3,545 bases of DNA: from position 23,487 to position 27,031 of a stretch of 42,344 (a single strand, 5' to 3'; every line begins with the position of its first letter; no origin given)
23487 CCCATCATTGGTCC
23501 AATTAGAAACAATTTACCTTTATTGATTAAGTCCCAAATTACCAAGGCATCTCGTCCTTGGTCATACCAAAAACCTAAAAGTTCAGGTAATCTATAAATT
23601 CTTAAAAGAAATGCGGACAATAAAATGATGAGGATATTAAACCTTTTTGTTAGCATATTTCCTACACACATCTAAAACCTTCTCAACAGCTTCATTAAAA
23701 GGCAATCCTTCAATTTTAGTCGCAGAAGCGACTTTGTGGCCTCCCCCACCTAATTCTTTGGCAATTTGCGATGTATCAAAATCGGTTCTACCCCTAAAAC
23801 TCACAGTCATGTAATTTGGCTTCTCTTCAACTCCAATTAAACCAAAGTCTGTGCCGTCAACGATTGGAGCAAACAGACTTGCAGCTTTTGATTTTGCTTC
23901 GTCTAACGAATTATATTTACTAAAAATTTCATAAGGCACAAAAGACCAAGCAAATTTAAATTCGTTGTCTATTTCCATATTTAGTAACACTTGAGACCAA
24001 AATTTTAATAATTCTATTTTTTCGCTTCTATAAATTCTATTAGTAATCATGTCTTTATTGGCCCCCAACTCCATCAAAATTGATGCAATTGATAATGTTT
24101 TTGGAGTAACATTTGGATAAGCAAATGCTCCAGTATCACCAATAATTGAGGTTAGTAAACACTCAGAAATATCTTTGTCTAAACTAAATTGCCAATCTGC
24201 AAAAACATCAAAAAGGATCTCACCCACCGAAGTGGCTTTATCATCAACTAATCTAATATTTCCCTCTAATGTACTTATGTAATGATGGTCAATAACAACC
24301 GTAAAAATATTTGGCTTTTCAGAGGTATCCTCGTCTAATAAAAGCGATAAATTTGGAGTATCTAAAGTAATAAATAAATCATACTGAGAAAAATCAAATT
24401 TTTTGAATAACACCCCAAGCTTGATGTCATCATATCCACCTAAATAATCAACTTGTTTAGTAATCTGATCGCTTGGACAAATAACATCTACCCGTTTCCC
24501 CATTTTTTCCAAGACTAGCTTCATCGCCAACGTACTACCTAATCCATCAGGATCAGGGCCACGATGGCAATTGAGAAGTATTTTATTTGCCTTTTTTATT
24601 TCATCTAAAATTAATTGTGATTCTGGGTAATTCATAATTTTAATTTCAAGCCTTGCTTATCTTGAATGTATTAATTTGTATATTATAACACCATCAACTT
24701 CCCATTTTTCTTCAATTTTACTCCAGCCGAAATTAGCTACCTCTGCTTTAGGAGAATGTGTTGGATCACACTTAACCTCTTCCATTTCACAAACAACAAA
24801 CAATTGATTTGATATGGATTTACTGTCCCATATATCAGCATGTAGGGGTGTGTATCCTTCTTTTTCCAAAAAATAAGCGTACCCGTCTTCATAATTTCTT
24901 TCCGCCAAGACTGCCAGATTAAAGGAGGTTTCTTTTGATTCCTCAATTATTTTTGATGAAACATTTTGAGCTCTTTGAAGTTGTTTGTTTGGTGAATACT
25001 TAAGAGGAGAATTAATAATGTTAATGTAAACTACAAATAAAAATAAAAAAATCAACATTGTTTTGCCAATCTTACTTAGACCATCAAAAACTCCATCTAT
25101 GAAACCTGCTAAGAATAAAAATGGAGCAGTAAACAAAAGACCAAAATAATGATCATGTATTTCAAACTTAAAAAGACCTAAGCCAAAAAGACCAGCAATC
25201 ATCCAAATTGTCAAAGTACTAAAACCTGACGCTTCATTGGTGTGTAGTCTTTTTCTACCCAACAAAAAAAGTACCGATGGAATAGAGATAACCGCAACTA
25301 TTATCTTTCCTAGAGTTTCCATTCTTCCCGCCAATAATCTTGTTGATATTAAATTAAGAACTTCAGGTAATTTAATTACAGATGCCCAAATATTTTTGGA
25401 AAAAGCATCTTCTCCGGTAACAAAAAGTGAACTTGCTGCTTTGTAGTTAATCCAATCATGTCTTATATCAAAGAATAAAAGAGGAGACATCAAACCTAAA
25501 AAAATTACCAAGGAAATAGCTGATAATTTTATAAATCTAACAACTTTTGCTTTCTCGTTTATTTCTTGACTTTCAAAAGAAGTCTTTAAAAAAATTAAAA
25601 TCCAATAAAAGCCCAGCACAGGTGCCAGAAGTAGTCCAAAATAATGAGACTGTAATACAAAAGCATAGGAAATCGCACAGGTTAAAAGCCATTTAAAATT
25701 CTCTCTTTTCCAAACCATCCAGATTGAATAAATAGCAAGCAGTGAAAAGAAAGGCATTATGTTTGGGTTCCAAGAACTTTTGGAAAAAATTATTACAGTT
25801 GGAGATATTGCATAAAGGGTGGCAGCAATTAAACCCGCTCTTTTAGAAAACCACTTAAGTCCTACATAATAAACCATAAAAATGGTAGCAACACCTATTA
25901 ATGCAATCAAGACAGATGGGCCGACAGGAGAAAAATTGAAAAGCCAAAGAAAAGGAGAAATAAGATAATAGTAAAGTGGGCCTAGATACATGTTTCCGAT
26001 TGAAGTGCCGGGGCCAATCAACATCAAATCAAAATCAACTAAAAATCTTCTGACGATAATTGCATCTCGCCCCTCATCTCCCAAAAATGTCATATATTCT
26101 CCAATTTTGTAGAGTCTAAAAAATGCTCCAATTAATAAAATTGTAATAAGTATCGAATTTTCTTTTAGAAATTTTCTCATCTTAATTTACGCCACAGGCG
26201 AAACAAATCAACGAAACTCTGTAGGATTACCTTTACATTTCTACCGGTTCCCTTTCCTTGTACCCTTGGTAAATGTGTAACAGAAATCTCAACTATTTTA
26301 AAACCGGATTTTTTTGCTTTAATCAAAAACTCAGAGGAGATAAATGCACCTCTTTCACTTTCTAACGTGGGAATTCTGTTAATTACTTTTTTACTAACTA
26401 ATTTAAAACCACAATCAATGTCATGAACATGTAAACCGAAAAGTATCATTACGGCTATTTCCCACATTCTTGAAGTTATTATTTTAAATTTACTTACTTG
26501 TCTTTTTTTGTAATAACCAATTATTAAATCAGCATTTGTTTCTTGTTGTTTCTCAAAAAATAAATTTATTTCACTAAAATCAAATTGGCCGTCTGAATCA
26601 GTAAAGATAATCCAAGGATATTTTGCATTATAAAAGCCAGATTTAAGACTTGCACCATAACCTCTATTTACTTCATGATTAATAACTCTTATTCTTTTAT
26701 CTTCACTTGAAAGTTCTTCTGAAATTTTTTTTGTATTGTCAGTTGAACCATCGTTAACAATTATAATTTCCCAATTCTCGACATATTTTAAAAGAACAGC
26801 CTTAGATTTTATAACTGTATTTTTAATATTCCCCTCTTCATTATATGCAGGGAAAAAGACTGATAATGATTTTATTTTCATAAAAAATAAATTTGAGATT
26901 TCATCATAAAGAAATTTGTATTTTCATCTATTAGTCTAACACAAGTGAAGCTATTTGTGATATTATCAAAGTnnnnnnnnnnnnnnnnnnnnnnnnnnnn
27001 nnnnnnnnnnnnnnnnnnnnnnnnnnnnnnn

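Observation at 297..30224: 30-kb glycosylation locus: 20 of ~28 genes are glycosyltransferases, 11 of them GT-C-like, with no visible priming enzyme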

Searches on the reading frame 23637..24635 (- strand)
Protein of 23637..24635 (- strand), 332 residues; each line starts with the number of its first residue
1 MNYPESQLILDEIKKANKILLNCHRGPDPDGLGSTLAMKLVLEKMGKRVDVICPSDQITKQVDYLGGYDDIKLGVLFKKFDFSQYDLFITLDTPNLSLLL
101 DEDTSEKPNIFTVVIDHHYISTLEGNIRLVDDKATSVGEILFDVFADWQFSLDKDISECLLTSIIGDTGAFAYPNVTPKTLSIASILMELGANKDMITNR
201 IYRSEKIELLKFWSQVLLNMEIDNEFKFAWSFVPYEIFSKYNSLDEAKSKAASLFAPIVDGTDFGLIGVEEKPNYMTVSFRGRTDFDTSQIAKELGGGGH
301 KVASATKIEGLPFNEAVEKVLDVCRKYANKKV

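Call 5: search_protein_families(library=pfam, proteins=[window:23637-24635:-], max_evalue=0.01)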
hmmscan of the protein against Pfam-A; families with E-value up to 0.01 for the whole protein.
window:23637-24635:- (332 aa): 2 families
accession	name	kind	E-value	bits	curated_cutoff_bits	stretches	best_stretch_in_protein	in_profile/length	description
PF01368.27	DHH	-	2.9e-14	53.9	28.1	1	18-164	1-125/125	DHH family, N-terminal domain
PF02272.25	DHHA1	-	1.1e-05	26.3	25.9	1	266-326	35-98/102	DHHA1 domain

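Call 13: search_protein_families(library=ncbifam, proteins=[window:23637-24635:-], max_evalue=0.01)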
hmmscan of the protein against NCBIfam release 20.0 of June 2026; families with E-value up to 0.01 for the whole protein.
window:23637-24635:- (332 aa): 12 families
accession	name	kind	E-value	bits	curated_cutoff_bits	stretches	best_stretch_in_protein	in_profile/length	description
NF053633.1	OlncasPapPhNrnA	equivalog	7.7e-22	77.6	350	1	5-327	5-314/317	bifunctional oligoribonuclease/PAP phosphatase NrnA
NF011110.0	PRK14538.1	equivalog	3.9e-11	41.8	707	1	6-320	357-674/838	putative bifunctional signaling protein/50S ribosomal protein L9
NF003877.0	PRK05427.1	equivalog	2.8e-07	30.3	283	1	18-189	3-170/308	manganese-dependent inorganic pyrophosphatase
NF011443.0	PRK14869.1-5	equivalog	2.4e-06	26.3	335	1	114-190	331-409/546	putative manganese-dependent inorganic diphosphatase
NF041569.1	A-tRNAntase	equivalog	5.9e-06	24.8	1440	1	105-324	86-301/880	A-adding tRNA nucleotidyltransferase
NF011440.0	PRK14869.1-2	equivalog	7e-05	21.6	746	1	113-186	324-399/541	putative manganese-dependent inorganic diphosphatase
NF011449.0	PRK14869.2-5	equivalog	0.00017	20.8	411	1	114-190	232-310/451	putative manganese-dependent inorganic diphosphatase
NF011442.0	PRK14869.1-4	equivalog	0.00022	19.8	400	1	107-190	324-408/543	putative manganese-dependent inorganic diphosphatase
NF011445.0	PRK14869.2-1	equivalog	0.0032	15.9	483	0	113-190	331-410/548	putative manganese-dependent inorganic diphosphatase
NF011446.0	PRK14869.2-2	equivalog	0.0039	15.7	601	0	111-209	341-442/576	putative manganese-dependent inorganic diphosphatase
NF053576.1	RecJ_archaeal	equivalog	0.004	16.1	360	0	10-123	5-98/452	RecJ family nuclease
TIGR00644.1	recJ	equivalog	0.0086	14.4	396.9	0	11-120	49-146/546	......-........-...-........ exonuclease RecJ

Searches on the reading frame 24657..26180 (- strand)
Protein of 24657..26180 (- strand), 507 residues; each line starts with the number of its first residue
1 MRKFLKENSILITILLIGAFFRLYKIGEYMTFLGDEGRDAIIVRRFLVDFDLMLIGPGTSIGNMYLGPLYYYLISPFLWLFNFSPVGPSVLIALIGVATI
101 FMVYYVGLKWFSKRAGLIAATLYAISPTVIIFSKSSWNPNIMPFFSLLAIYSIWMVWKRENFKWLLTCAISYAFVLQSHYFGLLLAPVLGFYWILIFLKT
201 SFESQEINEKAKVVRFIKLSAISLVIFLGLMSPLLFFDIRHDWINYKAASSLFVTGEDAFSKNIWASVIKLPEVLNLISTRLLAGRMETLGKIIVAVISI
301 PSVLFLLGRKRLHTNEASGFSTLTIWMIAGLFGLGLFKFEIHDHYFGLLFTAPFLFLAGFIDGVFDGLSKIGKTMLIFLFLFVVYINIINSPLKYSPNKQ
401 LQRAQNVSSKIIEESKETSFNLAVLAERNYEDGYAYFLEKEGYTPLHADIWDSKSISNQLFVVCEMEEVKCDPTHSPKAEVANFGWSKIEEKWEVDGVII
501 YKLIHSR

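Call 6: search_protein_families(library=pfam, proteins=[window:24657-26180:-], max_evalue=0.01)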
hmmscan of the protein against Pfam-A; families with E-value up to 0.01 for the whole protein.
window:24657-26180:- (507 aa): 2 families
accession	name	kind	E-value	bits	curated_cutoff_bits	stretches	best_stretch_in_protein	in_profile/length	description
PF13231.12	PMT_2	-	5.9e-10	40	26.1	1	68-197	4-132/160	Dolichyl-phosphate-mannose-protein mannosyltransferase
PF02366.24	PMT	-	5.8e-06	26.5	22.7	1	91-229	88-235/245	Dolichyl-phosphate-mannose-protein mannosyltransferase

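Call 12: search_protein_families(library=ncbifam, proteins=[window:24657-26180:-], max_evalue=0.01)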
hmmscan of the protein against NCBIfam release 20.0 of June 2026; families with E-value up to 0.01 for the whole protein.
window:24657-26180:- (507 aa): 1 family
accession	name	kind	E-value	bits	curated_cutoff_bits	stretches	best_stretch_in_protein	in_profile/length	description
TIGR03663.1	TIGR03663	subfamily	4e-11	42.6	126.25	1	10-371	3-347/435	flippase activity-associated protein Agl23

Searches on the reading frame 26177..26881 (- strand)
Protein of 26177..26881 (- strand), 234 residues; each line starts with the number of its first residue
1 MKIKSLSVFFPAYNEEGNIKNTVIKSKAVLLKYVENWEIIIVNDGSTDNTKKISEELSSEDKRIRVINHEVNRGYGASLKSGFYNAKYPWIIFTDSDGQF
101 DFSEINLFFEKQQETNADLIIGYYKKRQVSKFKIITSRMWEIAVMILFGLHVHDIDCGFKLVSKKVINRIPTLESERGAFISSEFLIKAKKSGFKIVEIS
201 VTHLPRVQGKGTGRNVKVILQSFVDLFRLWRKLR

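Call 6: search_protein_families(library=pfam, proteins=[window:26177-26881:-], max_evalue=0.01)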
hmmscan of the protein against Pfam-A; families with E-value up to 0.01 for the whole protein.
window:26177-26881:- (234 aa): 2 families
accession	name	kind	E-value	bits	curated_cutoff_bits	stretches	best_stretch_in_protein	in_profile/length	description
PF00535.33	Glycos_transf_2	-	1.2e-31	110.4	23.3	1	7-169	1-166/168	Glycosyl transferase family 2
PF10111.15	Glyco_tranf_2_2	-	5.8e-06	26.4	27.3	1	7-100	1-94/276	Glycosyltransferase like family 2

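Call 13: search_protein_families(library=ncbifam, proteins=[window:26177-26881:-], max_evalue=0.01)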
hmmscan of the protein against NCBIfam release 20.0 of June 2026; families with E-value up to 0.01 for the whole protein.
window:26177-26881:- (234 aa): 24 families
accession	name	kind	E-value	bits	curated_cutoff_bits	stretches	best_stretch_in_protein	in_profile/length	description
NF007986.1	PRK10714.1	equivalog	1.9e-19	69.8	529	1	2-217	4-214/316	undecaprenyl-phosphate 4-deoxy-4-formamido-L-arabinose transferase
TIGR03937.1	PgaC_IcaA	equivalog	7e-19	68.1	422.3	1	3-110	44-148/407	poly-beta-1,6-N-acetyl-D-glucosamine synthase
NF047683.1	TeichurnBiosyTuaG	equivalog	1e-16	61.4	400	1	5-106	7-105/252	teichuronic acid biosynthesis protein TuaG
NF047588.1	GlcsyltransPgfSStrep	equivalog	1.7e-15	57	500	1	6-174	3-171/308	glycosyltransferase PgfS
TIGR04182.1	glyco_TIGR04182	equivalog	2.6e-14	53.3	325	1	7-212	3-199/293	S-layer glycoprotein N-glycosyltransferase AglJ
NF041391.1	DPhHxTase_Halo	equivalog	1.9e-13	49.9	375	1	12-206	3-186/213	dolichyl-phosphate hexose transferase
NF058614.1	PPMAGASynPpgS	equivalog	2.4e-12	46.8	370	1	8-204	4-197/226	polyprenyl-phospho-N-acetylgalactosaminyl synthase PpgS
NF007482.0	PRK10073.1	equivalog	7.4e-12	44.9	423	1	4-101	6-99/334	glycosyltransferase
NF041875.1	EPS_EpsD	equivalog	9.1e-11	41.7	370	1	6-123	1-115/325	exopolysaccharide biosynthesis glycosyltransferase EpsD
NF050050.1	ProtGlycPglI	equivalog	1.1e-09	38.1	500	1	5-116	3-112/306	GalNAc(5)-diNAcBac-PP-undecaprenol beta-1,3-glucosyltransferase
TIGR03965.1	mycofact_glyco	equivalog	9.3e-09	34.6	280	1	5-97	75-164/467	mycofactocin biosynthesis glycosyltransferase MftF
TIGR04283.1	glyco_like_mftF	equivalog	9.4e-09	35.2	182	1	6-101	1-86/221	TIGR04283 family arsenosugar biosynthesis glycosyltransferase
NF053739.1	GlytfEpsEBac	equivalog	1.1e-08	34.4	450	1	7-103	4-95/265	glycosyltransferase EpsE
TIGR04017.1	WcaA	equivalog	8.7e-08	32.1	495.75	1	6-117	7-115/279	colanic acid biosynthesis glycosyltransferase WcaA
NF007453.0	PRK10018.1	equivalog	1.6e-07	31.3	382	1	6-116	8-115/280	colanic acid biosynthesis glycosyltransferase WcaA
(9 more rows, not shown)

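Call 50: search_solved_structures(query=window:26177-26881:-, max_evalue=0.001)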
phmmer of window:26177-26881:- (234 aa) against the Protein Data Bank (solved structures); distinct sequences matched with E-value up to 0.001: 18.
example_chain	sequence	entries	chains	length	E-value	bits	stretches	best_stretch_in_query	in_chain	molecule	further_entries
5eke_A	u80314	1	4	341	3.4e-12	49.8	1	5-190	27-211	Uncharacterized glycosyltransferase sll0501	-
5ekp_C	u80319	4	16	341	3.5e-12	49.7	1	5-189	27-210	Uncharacterized glycosyltransferase sll0501 | Glycosyltransferase sll0501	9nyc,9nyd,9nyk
9nye_A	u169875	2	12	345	3.6e-12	49.7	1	5-189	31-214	Glycosyltransferase sll0501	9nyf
9bhc_C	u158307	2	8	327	3.9e-12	49.6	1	3-207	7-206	Undecaprenyl-phosphate 4-deoxy-4-formamido-L-arabinose transferase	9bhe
8vxh_A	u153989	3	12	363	5.2e-12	49.2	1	3-206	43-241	Undecaprenyl-phosphate 4-deoxy-4-formamido-L-arabinose transferase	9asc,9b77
5hea_A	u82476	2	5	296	8.3e-12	48.5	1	6-103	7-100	Putative glycosyltransferase (GalT1)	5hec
9hwj_A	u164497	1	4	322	3.7e-11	46.4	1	3-211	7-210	Undecaprenyl-phosphate 4-deoxy-4-formamido-L-arabinose transferase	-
6p61_A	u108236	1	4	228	1.3e-09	41.3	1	3-108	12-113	Glycosyltransferase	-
2z86_A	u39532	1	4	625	4.3e-09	39.6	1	3-110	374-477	Chondroitin synthase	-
2z87_A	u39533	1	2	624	4.3e-09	39.6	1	3-110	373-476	Chondroitin synthase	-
5mlz_A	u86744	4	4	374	5e-09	39.4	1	5-229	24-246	Dolichol monophosphate mannose synthase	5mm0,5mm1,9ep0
3l7m_A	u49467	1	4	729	1.2e-08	38.2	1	8-117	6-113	Teichoic acid biosynthesis protein F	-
3l7j_A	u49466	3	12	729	1.2e-08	38.2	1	8-117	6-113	Teichoic acid biosynthesis protein F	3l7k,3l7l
3l7i_A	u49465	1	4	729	1.2e-08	38.2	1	8-117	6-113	Teichoic acid biosynthesis protein F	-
3bcv_A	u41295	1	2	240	1.9e-08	37.5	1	3-122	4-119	Putative glycosyltransferase protein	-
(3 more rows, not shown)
